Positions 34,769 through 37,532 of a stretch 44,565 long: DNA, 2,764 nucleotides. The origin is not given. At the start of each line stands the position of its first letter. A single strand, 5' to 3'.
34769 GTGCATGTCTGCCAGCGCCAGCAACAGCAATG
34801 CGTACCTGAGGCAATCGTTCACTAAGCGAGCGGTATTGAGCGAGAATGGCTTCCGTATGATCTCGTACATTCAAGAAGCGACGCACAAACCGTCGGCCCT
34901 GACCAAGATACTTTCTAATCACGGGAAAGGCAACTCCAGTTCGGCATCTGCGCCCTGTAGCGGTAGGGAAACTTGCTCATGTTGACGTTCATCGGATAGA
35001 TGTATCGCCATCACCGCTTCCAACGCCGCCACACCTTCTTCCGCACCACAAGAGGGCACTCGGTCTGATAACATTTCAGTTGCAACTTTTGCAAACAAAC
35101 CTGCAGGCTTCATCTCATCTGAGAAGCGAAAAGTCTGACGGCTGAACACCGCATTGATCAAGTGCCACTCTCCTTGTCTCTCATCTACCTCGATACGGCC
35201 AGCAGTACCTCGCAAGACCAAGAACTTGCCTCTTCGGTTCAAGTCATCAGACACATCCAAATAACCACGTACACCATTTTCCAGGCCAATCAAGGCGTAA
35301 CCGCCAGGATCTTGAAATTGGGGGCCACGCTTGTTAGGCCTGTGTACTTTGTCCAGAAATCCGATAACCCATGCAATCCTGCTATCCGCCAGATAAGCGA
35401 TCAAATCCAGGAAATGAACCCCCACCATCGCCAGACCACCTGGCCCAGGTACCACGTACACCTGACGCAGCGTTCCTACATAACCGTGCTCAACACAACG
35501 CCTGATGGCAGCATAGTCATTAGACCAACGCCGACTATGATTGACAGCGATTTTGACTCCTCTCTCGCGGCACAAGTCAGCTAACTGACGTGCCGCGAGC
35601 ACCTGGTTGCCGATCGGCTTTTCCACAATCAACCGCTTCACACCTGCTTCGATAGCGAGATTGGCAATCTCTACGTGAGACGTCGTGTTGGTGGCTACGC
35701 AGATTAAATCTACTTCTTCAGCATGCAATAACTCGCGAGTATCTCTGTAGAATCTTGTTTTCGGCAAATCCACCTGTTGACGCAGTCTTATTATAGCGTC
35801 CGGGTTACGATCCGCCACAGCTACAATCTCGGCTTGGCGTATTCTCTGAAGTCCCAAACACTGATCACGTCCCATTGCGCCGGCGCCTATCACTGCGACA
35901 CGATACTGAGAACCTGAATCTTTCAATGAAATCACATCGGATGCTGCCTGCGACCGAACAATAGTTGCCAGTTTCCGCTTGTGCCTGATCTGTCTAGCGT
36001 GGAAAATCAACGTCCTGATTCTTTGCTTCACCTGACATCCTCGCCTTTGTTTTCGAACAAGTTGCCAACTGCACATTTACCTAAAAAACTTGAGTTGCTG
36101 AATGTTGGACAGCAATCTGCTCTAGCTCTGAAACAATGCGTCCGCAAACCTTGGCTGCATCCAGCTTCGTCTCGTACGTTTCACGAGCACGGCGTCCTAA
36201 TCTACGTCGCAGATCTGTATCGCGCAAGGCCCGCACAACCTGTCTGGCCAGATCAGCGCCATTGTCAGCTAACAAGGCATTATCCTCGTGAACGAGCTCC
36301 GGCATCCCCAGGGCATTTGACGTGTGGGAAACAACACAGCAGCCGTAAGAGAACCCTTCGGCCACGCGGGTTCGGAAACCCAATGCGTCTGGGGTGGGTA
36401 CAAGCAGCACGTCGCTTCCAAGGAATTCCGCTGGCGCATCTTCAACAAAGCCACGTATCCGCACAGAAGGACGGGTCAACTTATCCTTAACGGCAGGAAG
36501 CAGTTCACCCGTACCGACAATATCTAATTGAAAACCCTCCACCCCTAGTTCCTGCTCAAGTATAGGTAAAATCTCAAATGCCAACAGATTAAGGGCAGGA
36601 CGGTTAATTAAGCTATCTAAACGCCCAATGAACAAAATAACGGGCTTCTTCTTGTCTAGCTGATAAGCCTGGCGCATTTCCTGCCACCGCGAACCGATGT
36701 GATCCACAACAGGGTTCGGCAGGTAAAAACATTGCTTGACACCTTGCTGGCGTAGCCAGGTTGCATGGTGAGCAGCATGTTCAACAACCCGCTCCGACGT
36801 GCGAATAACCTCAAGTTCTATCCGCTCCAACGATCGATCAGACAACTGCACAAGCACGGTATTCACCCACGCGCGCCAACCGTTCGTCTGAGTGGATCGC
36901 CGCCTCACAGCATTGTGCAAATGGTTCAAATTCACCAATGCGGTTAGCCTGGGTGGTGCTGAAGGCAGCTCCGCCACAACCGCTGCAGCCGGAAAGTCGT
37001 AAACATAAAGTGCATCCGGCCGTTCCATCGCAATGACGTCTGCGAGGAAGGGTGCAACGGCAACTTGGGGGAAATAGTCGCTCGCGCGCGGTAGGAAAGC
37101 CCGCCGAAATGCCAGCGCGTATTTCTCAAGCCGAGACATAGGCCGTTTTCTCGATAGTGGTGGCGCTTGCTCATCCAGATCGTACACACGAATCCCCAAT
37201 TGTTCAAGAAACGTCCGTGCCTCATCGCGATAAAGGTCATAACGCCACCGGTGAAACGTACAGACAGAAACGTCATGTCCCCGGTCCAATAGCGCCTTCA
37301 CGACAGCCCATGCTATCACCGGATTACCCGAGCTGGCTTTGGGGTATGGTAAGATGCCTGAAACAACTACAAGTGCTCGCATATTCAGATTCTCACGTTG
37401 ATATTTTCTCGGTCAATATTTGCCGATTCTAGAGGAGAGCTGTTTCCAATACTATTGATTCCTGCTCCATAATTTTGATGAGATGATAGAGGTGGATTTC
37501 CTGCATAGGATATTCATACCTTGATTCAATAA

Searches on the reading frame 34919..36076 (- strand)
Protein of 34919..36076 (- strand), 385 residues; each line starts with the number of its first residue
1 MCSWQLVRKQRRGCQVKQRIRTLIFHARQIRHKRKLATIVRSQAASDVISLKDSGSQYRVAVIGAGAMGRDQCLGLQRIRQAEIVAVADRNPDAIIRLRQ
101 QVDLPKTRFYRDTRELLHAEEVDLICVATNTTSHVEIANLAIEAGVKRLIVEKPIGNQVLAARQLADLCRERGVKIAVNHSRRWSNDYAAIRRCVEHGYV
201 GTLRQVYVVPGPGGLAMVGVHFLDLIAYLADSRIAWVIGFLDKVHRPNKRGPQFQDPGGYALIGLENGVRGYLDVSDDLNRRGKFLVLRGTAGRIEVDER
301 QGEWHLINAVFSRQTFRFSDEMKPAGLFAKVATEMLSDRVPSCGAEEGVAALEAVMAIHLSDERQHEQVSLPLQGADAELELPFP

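Call 3: search_protein_families(library=pfam, proteins=[window:34919-36076:-], max_evalue=0.01)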
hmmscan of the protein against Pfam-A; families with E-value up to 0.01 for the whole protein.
window:34919-36076:- (385 aa): 9 families
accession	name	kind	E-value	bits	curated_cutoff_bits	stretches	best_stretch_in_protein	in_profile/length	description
PF01408.29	GFO_IDH_MocA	-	3.3e-22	79.9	24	1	59-180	2-120/120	Oxidoreductase family, NAD-binding Rossmann fold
PF22725.1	GFO_IDH_MocA_C3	-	1.2e-06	29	27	1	211-296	42-124/124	GFO/IDH/MocA C-terminal domain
PF01488.26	Shikimate_DH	-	8.7e-05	23.1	24.3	1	55-135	10-89/138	Shikimate / quinate 5-dehydrogenase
PF03447.22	NAD_binding_3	-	0.00012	23.2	24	1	64-178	1-115/116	Homoserine dehydrogenase, NAD binding domain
PF03807.23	F420_oxidored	-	0.0022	19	21.6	1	59-129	1-69/94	NADP oxidoreductase coenzyme F420-dependent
PF13241.12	NAD_binding_7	-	0.0059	17.6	22.1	0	58-141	8-82/104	Putative NAD(P)-binding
PF13380.12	CoA_binding_2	-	0.0071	17.2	22.8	0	109-177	45-106/116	CoA binding domain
PF00479.28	G6PD_N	-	0.0084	17.2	22.1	0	130-167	121-158/183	Glucose-6-phosphate dehydrogenase, NAD binding domain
PF02254.24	TrkA_N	-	0.0089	16.8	23.8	0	60-141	1-83/116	TrkA-N domain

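Call 40: search_protein_families(library=ncbifam, proteins=[window:34919-36076:-], max_evalue=0.00001)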
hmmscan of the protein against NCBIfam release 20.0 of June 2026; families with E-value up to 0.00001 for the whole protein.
window:34919-36076:- (385 aa): 9 families
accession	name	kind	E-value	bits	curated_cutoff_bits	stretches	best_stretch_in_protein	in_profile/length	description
NF040723.1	UDP-GlcNAcDh_Arch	equivalog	6.9e-24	84.9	450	1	59-357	2-296/302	UDP-N-acetylglucosamine 3-dehydrogenase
TIGR04380.1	myo_inos_iolG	equivalog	1.8e-21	76.4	355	1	58-209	2-151/330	inositol 2-dehydrogenase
NF052679.1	InsChiInosDhIolG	equivalog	1.3e-15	57.3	540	1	59-202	4-147/343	bifunctional inositol 2-dehydrogenase/D-chiro-inositol 1-dehydrogenase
NF008607.0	PRK11579.1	subfamily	2.7e-14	52.9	330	1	101-204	44-146/346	oxidoreductase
NF007574.0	PRK10206.1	equivalog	1.6e-13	50.5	352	1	106-205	50-148/345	oxidoreductase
NF041392.1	XylDh_Gfo6_Halo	equivalog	3.3e-12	45.8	350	1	56-207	15-167/350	D-xylose 1-dehydrogenase Gfo6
NF052479.1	LevoglcsnDh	equivalog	3.5e-12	45.7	650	1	57-205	3-156/386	levoglucosan dehydrogenase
NF058561.1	BT_2158_fam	equivalog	2.5e-11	42.8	750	1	38-206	17-180/487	glycoside 3-dehydrogenase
NF058563.1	BT_2159_fam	equivalog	1.7e-10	40.5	650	1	59-215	2-155/350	disaccharide 3-dehydrogenase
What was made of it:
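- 33855..36076 (-): Two Gfo/Idh/MocA-family oxidoreductase genes lying between the GT4 and NeuB. Calls 3, 40.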

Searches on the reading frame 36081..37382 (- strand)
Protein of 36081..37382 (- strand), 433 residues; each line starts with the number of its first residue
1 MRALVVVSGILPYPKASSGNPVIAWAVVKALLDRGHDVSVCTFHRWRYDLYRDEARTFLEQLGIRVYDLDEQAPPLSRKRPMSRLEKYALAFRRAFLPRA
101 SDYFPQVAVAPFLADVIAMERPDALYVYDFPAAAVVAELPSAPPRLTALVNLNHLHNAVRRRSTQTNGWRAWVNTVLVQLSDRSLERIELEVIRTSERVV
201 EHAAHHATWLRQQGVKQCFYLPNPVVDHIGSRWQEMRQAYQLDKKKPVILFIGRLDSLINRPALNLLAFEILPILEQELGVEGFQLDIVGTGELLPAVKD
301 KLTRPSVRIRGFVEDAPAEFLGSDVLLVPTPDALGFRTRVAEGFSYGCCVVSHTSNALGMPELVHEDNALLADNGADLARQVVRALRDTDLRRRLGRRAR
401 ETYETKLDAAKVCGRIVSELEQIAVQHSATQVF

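Call 3: search_protein_families(library=pfam, proteins=[window:36081-37382:-], max_evalue=0.01)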
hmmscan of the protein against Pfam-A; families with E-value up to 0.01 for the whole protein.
window:36081-37382:- (433 aa): 4 families
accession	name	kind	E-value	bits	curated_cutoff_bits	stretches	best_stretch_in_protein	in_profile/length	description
PF13692.12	Glyco_trans_1_4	-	1.7e-17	64.5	27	1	246-388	1-142/142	Glycosyl transferases group 1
PF00534.26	Glycos_transf_1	-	5.3e-10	39.5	26.4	1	235-401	4-171/172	Glycosyl transferases group 1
PF13524.12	Glyco_trans_1_2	-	4.6e-08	33.6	25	1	282-408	13-134/144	Glycosyl transferase-like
PF13579.12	Glyco_trans_4_4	-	0.00016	22.5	29.7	1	23-208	6-140/158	Glycosyl transferase 4-like domain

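Call 4: search_protein_families(library=ncbifam, proteins=[window:36081-37382:-], max_evalue=0.01)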
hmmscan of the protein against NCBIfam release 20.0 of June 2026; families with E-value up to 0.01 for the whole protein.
window:36081-37382:- (433 aa): 9 families
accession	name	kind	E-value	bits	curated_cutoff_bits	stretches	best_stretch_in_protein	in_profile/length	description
TIGR03087.1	stp1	hypoth_equivalog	1.5e-15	57.3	316.65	1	11-409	8-383/397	TIGR03087 family PEP-CTERM/XrtA system glycosyltransferase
TIGR03088.1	stp2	hypoth_equivalog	2.6e-06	26.7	409.05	1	238-412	186-362/374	TIGR03088 family PEP-CTERM/XrtA system glycosyltransferase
NF053787.1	GlcN_PG_synth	equivalog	5.3e-05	22.2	480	1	199-423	147-359/361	N-acetylglucosaminyl phosphatidylglycerol synthase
TIGR04157.1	glyco_rSAM_CFB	subfamily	0.00079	18.5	400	1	196-272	170-252/406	TIGR04157 family glycosyltransferase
NF038295.1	EPS_HpsP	equivalog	0.0014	17.7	550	1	232-423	193-387/388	hormogonium polysaccharide biosynthesis glycosyltransferase HpsP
TIGR03999.1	thiol_BshA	equivalog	0.0015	17.5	273.7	0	307-412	257-362/375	N-acetyl-alpha-D-glucosaminyl L-malate synthase BshA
NF050063.1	ProtGlycPglJ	equivalog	0.0032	16.7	500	1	237-414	185-357/363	N-acetylgalactosamine-N,N'-diacetylbacillosaminyl-diphospho-undecaprenol 4-alpha-N-acetylgalactosaminyltransferase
NF047684.1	TeichurnBiosyTuaC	equivalog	0.0054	15.7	550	1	232-411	205-377/391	teichuronic acid biosynthesis protein TuaC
NF038229.1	Glyco4_Geo_Pelo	equivalog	0.006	15.6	400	0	364-411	276-324/338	GPMC system family 4 glycosyltransferase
